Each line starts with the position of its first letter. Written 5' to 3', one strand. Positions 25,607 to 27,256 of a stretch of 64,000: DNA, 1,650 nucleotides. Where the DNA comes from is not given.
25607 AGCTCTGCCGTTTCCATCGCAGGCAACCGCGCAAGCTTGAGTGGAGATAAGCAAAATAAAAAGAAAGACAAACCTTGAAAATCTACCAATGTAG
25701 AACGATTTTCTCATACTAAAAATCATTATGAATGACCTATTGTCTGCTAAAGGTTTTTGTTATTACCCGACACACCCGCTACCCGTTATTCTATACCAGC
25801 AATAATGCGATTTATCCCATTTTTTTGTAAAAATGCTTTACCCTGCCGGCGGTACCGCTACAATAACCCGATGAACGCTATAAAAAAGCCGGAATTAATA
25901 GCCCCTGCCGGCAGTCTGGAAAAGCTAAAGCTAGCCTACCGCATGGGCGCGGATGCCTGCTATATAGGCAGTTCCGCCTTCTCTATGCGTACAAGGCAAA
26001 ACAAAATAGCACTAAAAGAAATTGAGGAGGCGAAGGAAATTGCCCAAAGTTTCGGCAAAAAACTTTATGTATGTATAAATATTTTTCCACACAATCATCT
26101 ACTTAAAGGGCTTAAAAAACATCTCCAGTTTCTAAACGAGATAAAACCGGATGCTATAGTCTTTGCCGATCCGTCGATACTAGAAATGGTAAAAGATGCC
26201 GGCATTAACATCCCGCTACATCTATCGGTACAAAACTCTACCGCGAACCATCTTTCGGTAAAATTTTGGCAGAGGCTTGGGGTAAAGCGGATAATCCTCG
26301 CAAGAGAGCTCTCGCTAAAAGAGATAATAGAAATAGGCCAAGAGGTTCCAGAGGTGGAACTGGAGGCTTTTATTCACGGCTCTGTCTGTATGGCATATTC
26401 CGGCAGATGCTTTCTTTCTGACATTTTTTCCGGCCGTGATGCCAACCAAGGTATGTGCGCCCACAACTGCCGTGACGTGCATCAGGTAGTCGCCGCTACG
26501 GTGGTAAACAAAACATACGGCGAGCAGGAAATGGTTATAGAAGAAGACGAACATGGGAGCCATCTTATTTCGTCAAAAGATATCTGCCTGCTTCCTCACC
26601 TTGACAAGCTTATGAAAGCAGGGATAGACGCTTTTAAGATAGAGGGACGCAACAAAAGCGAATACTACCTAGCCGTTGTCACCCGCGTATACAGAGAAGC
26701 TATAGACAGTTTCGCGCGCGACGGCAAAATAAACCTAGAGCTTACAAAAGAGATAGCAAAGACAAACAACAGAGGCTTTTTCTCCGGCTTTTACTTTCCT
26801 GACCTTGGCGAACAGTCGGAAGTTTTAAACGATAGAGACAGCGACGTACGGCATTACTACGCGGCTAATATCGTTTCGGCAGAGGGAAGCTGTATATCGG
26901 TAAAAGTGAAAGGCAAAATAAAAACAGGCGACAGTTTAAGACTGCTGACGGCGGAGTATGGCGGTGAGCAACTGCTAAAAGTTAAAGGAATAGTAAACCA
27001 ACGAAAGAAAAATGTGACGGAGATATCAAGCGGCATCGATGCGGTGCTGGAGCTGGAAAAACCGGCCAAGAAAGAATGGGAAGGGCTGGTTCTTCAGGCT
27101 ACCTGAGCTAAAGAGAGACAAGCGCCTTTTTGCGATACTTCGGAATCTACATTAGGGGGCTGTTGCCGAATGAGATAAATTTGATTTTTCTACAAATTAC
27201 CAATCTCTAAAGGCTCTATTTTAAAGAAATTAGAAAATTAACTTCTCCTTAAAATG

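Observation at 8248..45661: Six same-orientation copies of a ~130 bp MITE/REP-like element with 12-bp terminal inverted repeats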

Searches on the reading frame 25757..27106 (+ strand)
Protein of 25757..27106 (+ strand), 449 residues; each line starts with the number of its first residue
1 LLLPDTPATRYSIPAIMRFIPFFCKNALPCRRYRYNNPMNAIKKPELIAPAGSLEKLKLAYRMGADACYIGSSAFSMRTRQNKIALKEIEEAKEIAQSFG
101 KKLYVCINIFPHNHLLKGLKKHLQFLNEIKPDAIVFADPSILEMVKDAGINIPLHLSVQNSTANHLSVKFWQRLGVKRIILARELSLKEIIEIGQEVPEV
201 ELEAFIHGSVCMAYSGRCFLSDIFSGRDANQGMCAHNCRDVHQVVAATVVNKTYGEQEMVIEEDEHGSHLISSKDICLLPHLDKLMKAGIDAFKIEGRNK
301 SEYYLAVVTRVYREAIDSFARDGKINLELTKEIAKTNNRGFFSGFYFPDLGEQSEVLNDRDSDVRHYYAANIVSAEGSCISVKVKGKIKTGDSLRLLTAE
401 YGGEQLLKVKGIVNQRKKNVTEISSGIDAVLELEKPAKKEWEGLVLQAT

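Call 10: search_protein_families(library=pfam, proteins=[window:25757-27106:+])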
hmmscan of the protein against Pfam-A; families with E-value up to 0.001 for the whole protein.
window:25757-27106:+ (449 aa): 1 family
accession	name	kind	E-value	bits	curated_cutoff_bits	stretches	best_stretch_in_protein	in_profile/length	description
PF01136.24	Peptidase_U32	-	2.2e-81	273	22.4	1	117-348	2-229/233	Peptidase family U32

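Call 21: find_homologous_proteins(query=window:25757-27106:+)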
Query window:25757-27106:+ (449 aa): 5923 proteins with E <= 0.001 among 8000 candidates; the best 120 are listed.
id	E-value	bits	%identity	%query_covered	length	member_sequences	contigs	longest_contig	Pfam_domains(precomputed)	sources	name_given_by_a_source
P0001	6.2e-270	913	100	92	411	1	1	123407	PF01136.26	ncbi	-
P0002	1.7e-183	628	68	91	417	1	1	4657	PF01136.26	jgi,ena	-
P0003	1.0e-178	613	67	92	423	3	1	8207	PF01136.26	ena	-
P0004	7.9e-171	587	63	91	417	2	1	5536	PF01136.26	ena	-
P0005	1.6e-170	586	63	90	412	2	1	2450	PF01136.26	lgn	-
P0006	8.0e-170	583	65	90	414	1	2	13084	PF01136.26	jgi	-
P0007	6.7e-169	580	65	90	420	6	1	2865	PF01136.26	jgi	jgi:putative protease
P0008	6.4e-104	366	46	86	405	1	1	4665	PF01136.26,PF16325.12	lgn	-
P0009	4.9e-102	360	44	86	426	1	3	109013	PF01136.26,PF16325.12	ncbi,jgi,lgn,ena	-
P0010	5.8e-102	360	42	88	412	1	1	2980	PF01136.26,PF16325.12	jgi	-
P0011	8.7e-100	353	42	88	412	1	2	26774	PF01136.26,PF16325.12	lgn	-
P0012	5.6e-99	350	46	79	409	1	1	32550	PF01136.26,PF16325.12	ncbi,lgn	-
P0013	2.0e-98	348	46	78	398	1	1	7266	PF01136.26,PF16325.12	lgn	-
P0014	4.3e-98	347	44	80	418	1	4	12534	PF01136.26,PF16325.12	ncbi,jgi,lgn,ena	jgi:putative protease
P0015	7.2e-98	346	45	84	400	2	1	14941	PF01136.26,PF16325.12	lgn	-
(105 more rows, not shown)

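Call 22: find_encoding_contigs(protein=P0001, flank=10000, max_places=5)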
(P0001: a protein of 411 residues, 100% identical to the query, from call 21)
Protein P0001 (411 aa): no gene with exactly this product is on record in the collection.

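Call 23: list_cluster_members(proteins=[P0001, P0002, P0003, P0006])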
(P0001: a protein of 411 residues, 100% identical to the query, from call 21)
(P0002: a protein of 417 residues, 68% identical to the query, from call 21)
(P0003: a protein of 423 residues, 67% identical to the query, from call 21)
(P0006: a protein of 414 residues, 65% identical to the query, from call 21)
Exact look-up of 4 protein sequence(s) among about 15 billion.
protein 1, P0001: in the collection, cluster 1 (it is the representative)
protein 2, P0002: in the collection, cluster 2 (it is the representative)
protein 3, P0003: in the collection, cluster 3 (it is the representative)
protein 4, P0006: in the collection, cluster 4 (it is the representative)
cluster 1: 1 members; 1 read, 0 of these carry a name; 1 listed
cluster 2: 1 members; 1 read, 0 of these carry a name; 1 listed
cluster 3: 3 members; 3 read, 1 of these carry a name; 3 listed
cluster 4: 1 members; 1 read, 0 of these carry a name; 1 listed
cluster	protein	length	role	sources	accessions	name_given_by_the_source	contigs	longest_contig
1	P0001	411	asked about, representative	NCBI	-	-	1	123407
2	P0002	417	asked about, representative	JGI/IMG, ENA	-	-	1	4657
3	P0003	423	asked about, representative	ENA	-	-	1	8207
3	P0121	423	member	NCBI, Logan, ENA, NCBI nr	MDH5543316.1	MAG: U32 family peptidase [Nitrospinota bacterium] | U32 family peptidase [Nitrospinota bacterium]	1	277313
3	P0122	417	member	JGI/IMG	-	-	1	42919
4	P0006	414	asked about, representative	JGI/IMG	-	-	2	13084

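Call 29: find_encoding_contigs(protein=P0121, flank=10000, max_places=4)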
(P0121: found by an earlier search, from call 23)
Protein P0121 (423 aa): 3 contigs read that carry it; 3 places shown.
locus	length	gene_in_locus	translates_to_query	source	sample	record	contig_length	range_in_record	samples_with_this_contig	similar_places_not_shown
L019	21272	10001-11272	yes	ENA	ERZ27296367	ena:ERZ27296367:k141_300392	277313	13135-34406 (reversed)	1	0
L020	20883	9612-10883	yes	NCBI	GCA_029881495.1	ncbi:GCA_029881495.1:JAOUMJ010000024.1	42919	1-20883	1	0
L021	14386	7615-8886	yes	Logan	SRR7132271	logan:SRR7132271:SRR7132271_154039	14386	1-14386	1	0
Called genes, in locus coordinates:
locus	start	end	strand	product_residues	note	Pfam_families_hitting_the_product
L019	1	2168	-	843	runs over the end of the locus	PF22148:Fervidolysin_NPro-like, PF00082:Peptidase_S8, PF13287:Fn3_assoc, PF13290:CHB_HEX_C_1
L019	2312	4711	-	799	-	PF24861:SUS_N, PF24862:SUS_EPBD, PF00862:GT-B_Sucrose_synth, PF00534:Glycos_transf_1, PF13692:Glyco_trans_1_4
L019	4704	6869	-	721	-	PF00862:GT-B_Sucrose_synth, PF13439:Glyco_transf_4, PF13579:Glyco_trans_4_4, PF00534:Glycos_transf_1, PF13692:Glyco_trans_1_4, PF05116:S6PP, PF08282:Hydrolase_3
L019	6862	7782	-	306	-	PF00294:PfkB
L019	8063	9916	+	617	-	PF00999:Na_H_Exchanger, PF02254:TrkA_N (weak)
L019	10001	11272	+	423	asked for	PF01136:Peptidase_U32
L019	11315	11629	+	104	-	-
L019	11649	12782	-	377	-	PF00278:Orn_DAP_Arg_deC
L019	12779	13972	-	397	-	PF01488:Shikimate_DH (faint), PF03435:Sacchrp_dh_NADP, PF16653:Sacchrp_dh_C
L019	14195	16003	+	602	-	PF01541:GIY-YIG, PF27096:UvrC_M, PF02151:UVR, PF22920:UvrC_RNaseH, PF08459:UvrC_RNaseH_dom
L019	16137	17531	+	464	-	PF00171:Aldedh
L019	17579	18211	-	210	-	PF13442:Cytochrome_CBB3, PF00034:Cytochrom_C, PF13442:Cytochrome_CBB3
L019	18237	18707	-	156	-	PF00034:Cytochrom_C (weak), PF13442:Cytochrome_CBB3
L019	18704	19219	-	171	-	PF11821:ActD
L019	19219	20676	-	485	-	PF03916:NrfD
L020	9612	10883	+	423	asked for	PF01136:Peptidase_U32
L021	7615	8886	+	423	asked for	PF01136:Peptidase_U32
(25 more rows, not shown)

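Call 30: find_encoding_contigs(protein=P0002, flank=10000, max_places=4)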
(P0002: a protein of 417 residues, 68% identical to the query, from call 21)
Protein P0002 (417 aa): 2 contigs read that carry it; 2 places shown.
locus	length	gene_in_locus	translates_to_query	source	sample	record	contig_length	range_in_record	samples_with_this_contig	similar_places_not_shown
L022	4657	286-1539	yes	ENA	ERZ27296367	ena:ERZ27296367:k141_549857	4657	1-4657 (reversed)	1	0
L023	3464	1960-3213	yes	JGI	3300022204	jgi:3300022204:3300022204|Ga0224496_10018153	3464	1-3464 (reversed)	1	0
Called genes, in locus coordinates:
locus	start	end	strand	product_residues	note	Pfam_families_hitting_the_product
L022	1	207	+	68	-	?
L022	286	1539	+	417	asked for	PF01136:Peptidase_U32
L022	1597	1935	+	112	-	-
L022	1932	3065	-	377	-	PF00278:Orn_DAP_Arg_deC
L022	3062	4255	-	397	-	PF03435:Sacchrp_dh_NADP, PF16653:Sacchrp_dh_C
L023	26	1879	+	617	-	PF00999:Na_H_Exchanger, PF02254:TrkA_N (weak)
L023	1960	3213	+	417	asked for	PF01136:Peptidase_U32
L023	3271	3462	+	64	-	?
